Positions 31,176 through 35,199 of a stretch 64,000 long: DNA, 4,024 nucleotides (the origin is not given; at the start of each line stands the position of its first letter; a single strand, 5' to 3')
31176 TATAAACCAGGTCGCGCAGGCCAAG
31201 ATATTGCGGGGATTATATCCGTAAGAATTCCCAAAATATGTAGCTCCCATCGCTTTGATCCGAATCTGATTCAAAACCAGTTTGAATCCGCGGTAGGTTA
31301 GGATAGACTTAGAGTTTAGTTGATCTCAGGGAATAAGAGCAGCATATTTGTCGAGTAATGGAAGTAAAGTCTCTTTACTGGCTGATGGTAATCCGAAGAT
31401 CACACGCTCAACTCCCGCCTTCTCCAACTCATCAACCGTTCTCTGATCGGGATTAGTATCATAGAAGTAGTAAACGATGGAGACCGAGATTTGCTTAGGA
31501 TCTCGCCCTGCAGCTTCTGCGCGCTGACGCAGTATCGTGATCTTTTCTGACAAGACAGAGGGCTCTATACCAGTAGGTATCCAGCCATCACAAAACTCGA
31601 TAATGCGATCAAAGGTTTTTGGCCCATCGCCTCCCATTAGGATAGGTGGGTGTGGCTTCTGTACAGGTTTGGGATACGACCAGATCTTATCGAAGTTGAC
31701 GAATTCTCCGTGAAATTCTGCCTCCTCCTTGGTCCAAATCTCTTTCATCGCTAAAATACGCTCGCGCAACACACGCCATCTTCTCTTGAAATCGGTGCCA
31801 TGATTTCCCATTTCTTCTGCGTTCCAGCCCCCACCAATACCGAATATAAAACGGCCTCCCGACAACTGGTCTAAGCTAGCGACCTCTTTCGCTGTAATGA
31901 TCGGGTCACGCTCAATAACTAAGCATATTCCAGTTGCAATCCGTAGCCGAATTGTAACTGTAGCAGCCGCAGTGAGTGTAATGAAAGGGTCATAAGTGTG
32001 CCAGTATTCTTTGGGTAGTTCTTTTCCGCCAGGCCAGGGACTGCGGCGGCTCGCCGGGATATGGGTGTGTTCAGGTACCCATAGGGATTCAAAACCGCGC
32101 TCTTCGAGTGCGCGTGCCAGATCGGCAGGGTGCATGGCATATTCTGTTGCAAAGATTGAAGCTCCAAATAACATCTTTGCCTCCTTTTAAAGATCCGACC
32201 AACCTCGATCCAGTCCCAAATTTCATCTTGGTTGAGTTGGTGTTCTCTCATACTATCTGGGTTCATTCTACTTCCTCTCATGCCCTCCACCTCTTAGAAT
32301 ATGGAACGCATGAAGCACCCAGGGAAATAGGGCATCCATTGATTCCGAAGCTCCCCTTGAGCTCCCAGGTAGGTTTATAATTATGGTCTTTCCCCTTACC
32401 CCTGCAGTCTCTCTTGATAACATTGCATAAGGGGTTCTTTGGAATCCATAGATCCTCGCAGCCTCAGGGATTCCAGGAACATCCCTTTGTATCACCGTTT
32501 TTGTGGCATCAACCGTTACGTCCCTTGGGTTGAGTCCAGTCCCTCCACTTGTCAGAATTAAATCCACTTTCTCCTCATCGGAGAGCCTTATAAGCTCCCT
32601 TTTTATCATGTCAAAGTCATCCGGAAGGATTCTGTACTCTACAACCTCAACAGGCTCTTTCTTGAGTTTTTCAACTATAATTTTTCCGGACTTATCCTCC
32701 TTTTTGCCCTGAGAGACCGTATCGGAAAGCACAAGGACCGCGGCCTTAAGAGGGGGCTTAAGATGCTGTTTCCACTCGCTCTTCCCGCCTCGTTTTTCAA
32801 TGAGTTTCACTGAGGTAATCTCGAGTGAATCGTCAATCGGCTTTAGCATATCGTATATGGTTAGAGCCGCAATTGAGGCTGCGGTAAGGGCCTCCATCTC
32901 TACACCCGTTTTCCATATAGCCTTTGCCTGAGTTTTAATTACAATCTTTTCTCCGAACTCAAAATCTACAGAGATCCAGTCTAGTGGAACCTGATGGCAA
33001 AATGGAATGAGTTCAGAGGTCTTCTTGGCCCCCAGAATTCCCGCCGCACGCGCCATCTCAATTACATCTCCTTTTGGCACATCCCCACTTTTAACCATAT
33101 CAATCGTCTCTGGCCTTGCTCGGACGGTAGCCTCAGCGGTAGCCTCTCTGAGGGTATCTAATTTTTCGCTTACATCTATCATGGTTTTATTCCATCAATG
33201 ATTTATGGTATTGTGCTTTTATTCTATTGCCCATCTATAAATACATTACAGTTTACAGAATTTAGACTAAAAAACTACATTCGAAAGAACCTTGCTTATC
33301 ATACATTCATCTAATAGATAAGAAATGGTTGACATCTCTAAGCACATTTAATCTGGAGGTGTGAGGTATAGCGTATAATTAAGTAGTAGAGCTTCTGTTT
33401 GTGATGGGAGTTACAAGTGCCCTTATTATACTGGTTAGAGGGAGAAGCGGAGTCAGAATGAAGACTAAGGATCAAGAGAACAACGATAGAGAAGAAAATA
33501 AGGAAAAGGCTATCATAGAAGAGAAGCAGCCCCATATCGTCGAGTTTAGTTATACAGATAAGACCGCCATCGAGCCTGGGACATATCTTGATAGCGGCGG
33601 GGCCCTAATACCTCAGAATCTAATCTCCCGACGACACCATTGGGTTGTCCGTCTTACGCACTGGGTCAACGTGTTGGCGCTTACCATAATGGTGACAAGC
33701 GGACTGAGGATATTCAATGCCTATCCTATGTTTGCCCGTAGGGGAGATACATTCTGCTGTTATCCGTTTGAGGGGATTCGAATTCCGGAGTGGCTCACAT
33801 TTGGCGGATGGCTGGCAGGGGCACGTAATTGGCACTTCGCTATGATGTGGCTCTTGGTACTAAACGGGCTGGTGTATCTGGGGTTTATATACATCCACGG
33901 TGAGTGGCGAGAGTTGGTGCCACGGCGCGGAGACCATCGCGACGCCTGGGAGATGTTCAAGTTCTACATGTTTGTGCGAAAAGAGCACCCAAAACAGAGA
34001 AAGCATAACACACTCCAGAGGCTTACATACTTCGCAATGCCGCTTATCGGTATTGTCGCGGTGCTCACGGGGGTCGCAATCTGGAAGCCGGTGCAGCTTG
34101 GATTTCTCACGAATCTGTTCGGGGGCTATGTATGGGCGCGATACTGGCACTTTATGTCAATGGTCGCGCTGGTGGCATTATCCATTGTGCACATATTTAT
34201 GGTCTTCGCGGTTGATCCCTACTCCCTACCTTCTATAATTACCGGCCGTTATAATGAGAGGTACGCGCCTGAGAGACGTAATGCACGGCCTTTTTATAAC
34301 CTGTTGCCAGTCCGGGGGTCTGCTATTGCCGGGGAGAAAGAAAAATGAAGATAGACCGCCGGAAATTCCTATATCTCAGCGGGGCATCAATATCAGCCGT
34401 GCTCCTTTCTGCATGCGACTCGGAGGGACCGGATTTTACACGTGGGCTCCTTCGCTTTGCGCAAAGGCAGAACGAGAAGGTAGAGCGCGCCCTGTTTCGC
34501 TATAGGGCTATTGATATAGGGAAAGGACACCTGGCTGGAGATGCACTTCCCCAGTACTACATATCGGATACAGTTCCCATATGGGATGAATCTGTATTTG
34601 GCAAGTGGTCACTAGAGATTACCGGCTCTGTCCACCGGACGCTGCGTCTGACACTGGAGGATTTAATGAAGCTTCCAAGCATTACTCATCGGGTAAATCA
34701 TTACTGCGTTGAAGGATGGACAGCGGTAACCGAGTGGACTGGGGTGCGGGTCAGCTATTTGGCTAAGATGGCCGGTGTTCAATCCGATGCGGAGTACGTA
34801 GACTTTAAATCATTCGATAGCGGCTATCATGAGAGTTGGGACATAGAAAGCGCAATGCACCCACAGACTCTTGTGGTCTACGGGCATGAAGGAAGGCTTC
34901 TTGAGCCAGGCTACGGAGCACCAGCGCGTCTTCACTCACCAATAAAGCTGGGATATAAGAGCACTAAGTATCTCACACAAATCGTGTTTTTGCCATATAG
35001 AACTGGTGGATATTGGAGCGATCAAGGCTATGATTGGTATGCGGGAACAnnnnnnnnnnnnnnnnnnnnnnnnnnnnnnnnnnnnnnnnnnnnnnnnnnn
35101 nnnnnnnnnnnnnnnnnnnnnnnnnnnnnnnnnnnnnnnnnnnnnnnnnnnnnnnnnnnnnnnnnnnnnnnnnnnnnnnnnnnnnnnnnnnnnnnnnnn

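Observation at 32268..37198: Compact Moco-biosynthesis plus membrane cytochrome b plus small Mo-oxidoreductase plus MsrAB neighbourhood (possible methionine-sulfoxide or oxidative-damage repair module)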

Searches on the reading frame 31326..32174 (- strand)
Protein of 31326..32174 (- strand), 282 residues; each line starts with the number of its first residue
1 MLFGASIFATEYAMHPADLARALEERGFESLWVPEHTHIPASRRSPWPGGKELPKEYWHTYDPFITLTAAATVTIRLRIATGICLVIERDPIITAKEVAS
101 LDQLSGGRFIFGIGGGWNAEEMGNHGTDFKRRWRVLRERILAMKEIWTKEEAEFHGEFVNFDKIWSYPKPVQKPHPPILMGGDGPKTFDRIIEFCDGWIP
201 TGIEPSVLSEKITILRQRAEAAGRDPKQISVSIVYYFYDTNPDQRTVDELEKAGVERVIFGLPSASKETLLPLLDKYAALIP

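Call 3: search_protein_families(library=pfam, proteins=[window:31326-32174:-], max_evalue=0.01)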
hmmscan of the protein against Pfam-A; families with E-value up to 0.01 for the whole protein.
window:31326-32174:- (282 aa): 1 family
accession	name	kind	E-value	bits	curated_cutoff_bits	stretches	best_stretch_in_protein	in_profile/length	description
PF00296.26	Bac_luciferase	-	1.8e-54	185.7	27.9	1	17-250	26-241/314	Luciferase-like monooxygenase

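Call 4: search_protein_families(library=ncbifam, proteins=[window:31326-32174:-], max_evalue=0.01)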
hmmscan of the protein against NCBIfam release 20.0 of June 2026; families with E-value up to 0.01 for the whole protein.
window:31326-32174:- (282 aa): 32 families (the best 25 are shown)
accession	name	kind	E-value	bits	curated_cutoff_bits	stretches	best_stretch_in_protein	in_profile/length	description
TIGR03619.1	F420_Rv2161c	subfamily_domain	1.5e-84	283.5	166.9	1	18-261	2-246/247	TIGR03619 family F420-dependent LLM class oxidoreductase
TIGR03560.1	F420_Rv1855c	subfamily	4.9e-39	134.5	231.4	1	17-233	16-226/227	TIGR03560 family F420-dependent LLM class oxidoreductase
TIGR03621.1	F420_MSMEG_2516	subfamily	1.2e-27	96.8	213.15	1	62-186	41-161/295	TIGR03621 family F420-dependent LLM class oxidoreductase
TIGR03571.1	lucif_BA3436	subfamily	1.3e-26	93.6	303.9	1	16-229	33-235/304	TIGR03571 family LLM class oxidoreductase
TIGR03617.1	F420_MSMEG_2256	subfamily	6.8e-23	81.1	278.15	1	61-235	19-201/318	TIGR03617 family F420-dependent LLM class oxidoreductase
NF002619.0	PRK02271.1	equivalog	4e-22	78.9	276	1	58-233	37-209/329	5,10-methylenetetrahydromethanopterin reductase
TIGR03555.1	F420_mer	equivalog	4.7e-22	78.8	348.7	1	59-263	36-237/325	5,10-methylenetetrahydromethanopterin reductase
TIGR04021.1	LLM_DMSO2_sfnG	equivalog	3.7e-21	75.9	382.95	1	68-244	68-245/350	dimethylsulfone monooxygenase SfnG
TIGR04024.1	F420_NP1902A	hypoth_equivalog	3.7e-21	75.2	345.4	1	62-234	41-212/330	TIGR04024 family LLM class F420-dependent oxidoreductase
TIGR03854.1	F420_MSMEG_3544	hypoth_equivalog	6.7e-21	74.9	295.6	1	60-227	40-206/290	TIGR03854 family LLM class F420-dependent oxidoreductase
TIGR04020.1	seco_metab_LLM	subfamily_domain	1.2e-19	70.6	244.45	1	20-240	25-232/341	MupA/Atu3671 family FMN-dependent luciferase-like monooxygenase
TIGR03559.1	F420_Rv3520c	subfamily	1.9e-19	69.9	335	1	60-210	37-198/325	LLM class F420-dependent oxidoreductase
TIGR03857.1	F420_MSMEG_2249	hypoth_equivalog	2.6e-19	69.6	218.4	1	56-245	35-223/329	TIGR03857 family LLM class F420-dependent oxidoreductase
TIGR03565.1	alk_sulf_monoox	equivalog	4.7e-19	68.6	518.2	1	61-225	53-218/346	FMNH2-dependent alkanesulfonate monooxygenase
TIGR03564.1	F420_MSMEG_4879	subfamily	3.3e-18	66.2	234.25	1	61-239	24-202/265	TIGR03564 family F420-dependent LLM class oxidoreductase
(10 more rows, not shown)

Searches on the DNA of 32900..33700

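Call 82: search_rna_families(source=window, start=32900, end=33700, threshold=evalue, max_evalue=1)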
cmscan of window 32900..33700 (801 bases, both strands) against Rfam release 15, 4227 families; matches with E-value up to 1: 0.
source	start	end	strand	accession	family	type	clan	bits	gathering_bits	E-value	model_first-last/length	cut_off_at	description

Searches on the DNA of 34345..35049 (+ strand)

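Call 56: search_dna_similar(query=L086:4313-5962:+, collection=ecoli_genomes, mode=near, max_rows=12)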
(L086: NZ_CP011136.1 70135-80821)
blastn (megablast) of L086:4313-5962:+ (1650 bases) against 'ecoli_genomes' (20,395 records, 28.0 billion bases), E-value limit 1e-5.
Records with a match: 74; places in all: 76; records where one place covers at least 80% of the query: 73.
Genomes with a match: 73 of 5426; with a place that covers at least 80% of the query: 72. Places per genome that has any: lowest 1, median 1, highest 2. On chromosomes: 0 places; on plasmids: 76.
Best place of each record, by identity: >=99% 53; 95-99% 21.
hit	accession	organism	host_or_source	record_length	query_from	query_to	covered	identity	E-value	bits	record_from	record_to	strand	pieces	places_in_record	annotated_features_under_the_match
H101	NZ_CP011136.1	Escherichia coli VR50 strain VR50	Homo sapiens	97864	1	1650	100%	100.0%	0e+0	3048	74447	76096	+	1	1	molybdopterin-dependent oxidoreductase | cytochrome b/b6 domain-containing protein | hypothetical protein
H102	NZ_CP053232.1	Escherichia coli strain SCU-306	Homo sapiens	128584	1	1650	100%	100.0%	0e+0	3048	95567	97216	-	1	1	molybdopterin-dependent oxidoreductase | cytochrome b/b6 domain-containing protein | hypothetical protein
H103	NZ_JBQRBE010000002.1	Escherichia coli strain MMC-J-0105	Homo sapiens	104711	1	1650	100%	100.0%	0e+0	3048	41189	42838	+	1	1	molybdopterin-dependent oxidoreductase | cytochrome b/b6 domain-containing protein | hypothetical protein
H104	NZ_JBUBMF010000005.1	Escherichia coli strain N25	Homo sapiens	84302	1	1650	100%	100.0%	0e+0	3048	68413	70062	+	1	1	molybdopterin-dependent oxidoreductase | cytochrome b/b6 domain-containing protein | hypothetical protein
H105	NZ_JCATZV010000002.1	Escherichia coli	Human feces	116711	1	1650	100%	100.0%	0e+0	3048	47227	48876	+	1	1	molybdopterin-dependent oxidoreductase | cytochrome b/b6 domain-containing protein | hypothetical protein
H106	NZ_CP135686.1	Escherichia coli strain TUM2830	missing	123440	1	1650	100%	99.9%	0e+0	3037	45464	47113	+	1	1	molybdopterin-dependent oxidoreductase | cytochrome b/b6 domain-containing protein | hypothetical protein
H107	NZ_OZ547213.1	Escherichia coli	Homo sapiens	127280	1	1650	100%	99.9%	0e+0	3037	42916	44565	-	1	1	molybdopterin-dependent oxidoreductase | cytochrome b/b6 domain-containing protein | hypothetical protein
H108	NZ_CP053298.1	Escherichia coli strain M1/5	Homo sapiens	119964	1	1650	100%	99.8%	0e+0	3031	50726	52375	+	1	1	molybdopterin-dependent oxidoreductase | cytochrome b/b6 domain-containing protein | hypothetical protein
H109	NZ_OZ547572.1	Escherichia coli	Homo sapiens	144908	1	1650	100%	99.8%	0e+0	3031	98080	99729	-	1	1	molybdopterin-dependent oxidoreductase | cytochrome b/b6 domain-containing protein | hypothetical protein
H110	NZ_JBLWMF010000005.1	Escherichia coli strain RMDEC364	Homo sapiens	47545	1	1650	100%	99.8%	0e+0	3024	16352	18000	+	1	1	molybdopterin-dependent oxidoreductase | cytochrome b/b6 domain-containing protein | hypothetical protein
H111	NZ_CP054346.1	Escherichia coli strain SCU-176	Homo sapiens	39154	1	1650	100%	99.7%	0e+0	3076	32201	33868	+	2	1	molybdopterin-dependent oxidoreductase | cytochrome b/b6 domain-containing protein | hypothetical protein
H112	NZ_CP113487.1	Escherichia coli strain GTEN_23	Homo sapiens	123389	1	1650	100%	99.7%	0e+0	3076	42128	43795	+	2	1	molybdopterin-dependent oxidoreductase | cytochrome b/b6 domain-containing protein | hypothetical protein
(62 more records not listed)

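Call 57: search_dna_similar(query=L086:4313-5962:+, collection=ecoli_genomes, mode=distant, max_rows=30, rows=spread)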
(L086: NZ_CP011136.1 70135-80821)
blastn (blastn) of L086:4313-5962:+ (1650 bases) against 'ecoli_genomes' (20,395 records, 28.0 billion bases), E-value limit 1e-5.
Records with a match: 359; places in all: 366; records where one place covers at least 80% of the query: 356.
Genomes with a match: 353 of 5426; with a place that covers at least 80% of the query: 351. Places per genome that has any: lowest 1, median 1, highest 2. On chromosomes: 291 places; on plasmids: 75.
Best place of each record, by identity: >=99% 43; 95-99% 30; 90-95% 1; 60-80% 285.
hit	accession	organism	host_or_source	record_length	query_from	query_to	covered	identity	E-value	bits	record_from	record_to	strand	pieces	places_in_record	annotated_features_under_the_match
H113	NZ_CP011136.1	Escherichia coli VR50 strain VR50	Homo sapiens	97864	1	1650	100%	100.0%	0e+0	2976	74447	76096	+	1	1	molybdopterin-dependent oxidoreductase | cytochrome b/b6 domain-containing protein | hypothetical protein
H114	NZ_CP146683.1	Escherichia coli strain MS 196-1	Homo sapiens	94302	1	1650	100%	99.5%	0e+0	2939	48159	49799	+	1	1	molybdopterin-dependent oxidoreductase | cytochrome b/b6 domain-containing protein | pentapeptide MXKDX repeat protein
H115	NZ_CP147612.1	Escherichia coli strain GN06758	Homo sapiens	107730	1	1650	100%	99.3%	0e+0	2947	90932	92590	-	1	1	molybdopterin-dependent oxidoreductase | cytochrome b/b6 domain-containing protein | hypothetical protein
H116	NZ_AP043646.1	Escherichia coli strain AST85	Homo sapiens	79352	1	1650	100%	99.3%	0e+0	2927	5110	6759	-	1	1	molybdopterin-dependent oxidoreductase | cytochrome b/b6 domain-containing protein | hypothetical protein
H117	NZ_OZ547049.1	Escherichia coli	Homo sapiens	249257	1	1650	100%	98.9%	0e+0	2899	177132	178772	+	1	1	molybdopterin-dependent oxidoreductase | cytochrome b/b6 domain-containing protein | hypothetical protein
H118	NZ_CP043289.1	Escherichia coli strain WCHEC025985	Homo sapiens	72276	1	1650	100%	98.6%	0e+0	2917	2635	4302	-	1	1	molybdopterin-dependent oxidoreductase | cytochrome b/b6 domain-containing protein | hypothetical protein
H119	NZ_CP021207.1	Escherichia coli strain strain Z247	Homo sapiens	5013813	26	1636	98%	73.7%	0e+0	1012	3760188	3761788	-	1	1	molybdopterin-dependent oxidoreductase | cytochrome b/b6 domain-containing protein | hypothetical protein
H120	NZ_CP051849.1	Escherichia coli strain SCU-101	Homo sapiens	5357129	26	1636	98%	73.7%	0e+0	1012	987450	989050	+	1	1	molybdopterin-dependent oxidoreductase | cytochrome b/b6 domain-containing protein | hypothetical protein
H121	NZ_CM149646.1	Escherichia coli strain UPEC957C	canine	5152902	26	1636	98%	73.7%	0e+0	1012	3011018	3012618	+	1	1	molybdopterin-dependent oxidoreductase | cytochrome b/b6 domain-containing protein | hypothetical protein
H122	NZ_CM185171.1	Escherichia coli strain AB_24_S34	Mula Mutha River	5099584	26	1636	98%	73.7%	0e+0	1012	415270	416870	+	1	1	molybdopterin-dependent oxidoreductase | cytochrome b/b6 domain-containing protein | hypothetical protein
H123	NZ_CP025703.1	Escherichia coli strain BH100N substr. MG2017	Homo sapiens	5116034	26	1636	98%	73.6%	0e+0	1003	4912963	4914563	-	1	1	molybdopterin-dependent oxidoreductase | cytochrome b/b6 domain-containing protein | hypothetical protein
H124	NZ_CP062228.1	Escherichia coli strain UTI89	Homo sapiens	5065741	26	1636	98%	73.6%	0e+0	1003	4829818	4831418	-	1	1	molybdopterin-dependent oxidoreductase | cytochrome b/b6 domain-containing protein | hypothetical protein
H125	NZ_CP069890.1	Escherichia coli strain FDAARGOS_1295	Homo sapiens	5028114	26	1636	98%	73.6%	0e+0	1003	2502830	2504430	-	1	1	molybdopterin-dependent oxidoreductase | cytochrome b/b6 domain-containing protein | hypothetical protein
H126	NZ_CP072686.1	Escherichia coli strain FP4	Canis lupus familiaris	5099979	26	1636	98%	73.6%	0e+0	1003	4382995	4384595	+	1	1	molybdopterin-dependent oxidoreductase | cytochrome b/b6 domain-containing protein | hypothetical protein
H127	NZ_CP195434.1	Escherichia coli strain 23AR0806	Homo sapiens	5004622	26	1636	98%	73.6%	0e+0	1003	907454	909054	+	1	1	molybdopterin-dependent oxidoreductase | cytochrome b/b6 domain-containing protein | hypothetical protein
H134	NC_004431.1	Escherichia coli CFT073 strain CFT073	-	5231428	26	1636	98%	73.4%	0e+0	986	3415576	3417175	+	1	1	molybdopterin-dependent oxidoreductase | cytochrome b/b6 domain-containing protein | hypothetical protein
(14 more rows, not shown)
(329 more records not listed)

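Call 58: get_annotated_region(hit=H134, flank=3500)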
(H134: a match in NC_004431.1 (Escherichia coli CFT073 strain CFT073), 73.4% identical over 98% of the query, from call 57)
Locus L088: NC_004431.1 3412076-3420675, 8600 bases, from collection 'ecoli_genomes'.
description: Escherichia coli CFT073, complete sequence
organism: Escherichia coli CFT073 strain CFT073 (NCBI taxid 199310)
replicon: chromosome; assembly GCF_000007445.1
host: -; source: -; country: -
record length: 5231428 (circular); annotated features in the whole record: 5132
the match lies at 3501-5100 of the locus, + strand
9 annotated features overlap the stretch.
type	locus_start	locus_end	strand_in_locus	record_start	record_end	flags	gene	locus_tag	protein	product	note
CDS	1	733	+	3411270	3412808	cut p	-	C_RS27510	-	IS66-like element ISEc22 family transposase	internal stop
CDS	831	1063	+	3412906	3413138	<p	-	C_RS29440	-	integrase core domain-containing protein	frameshifted; incomplete; partial in the middle of a contig; missing N-terminus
CDS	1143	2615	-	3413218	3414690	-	-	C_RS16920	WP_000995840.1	sensor histidine kinase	-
CDS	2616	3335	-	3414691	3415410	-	-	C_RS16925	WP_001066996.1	response regulator transcription factor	-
CDS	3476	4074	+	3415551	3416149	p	-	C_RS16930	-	cytochrome b/b6 domain-containing protein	frameshifted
CDS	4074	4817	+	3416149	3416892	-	-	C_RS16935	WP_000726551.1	molybdopterin-dependent oxidoreductase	-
CDS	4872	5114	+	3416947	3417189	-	-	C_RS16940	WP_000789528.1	hypothetical protein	-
CDS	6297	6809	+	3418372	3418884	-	hlyC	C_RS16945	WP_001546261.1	alpha-hemolysin-activating lysine-acyltransferase HlyC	-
CDS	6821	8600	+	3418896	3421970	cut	hlyA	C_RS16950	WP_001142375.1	RTX toxin hemolysin HlyA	-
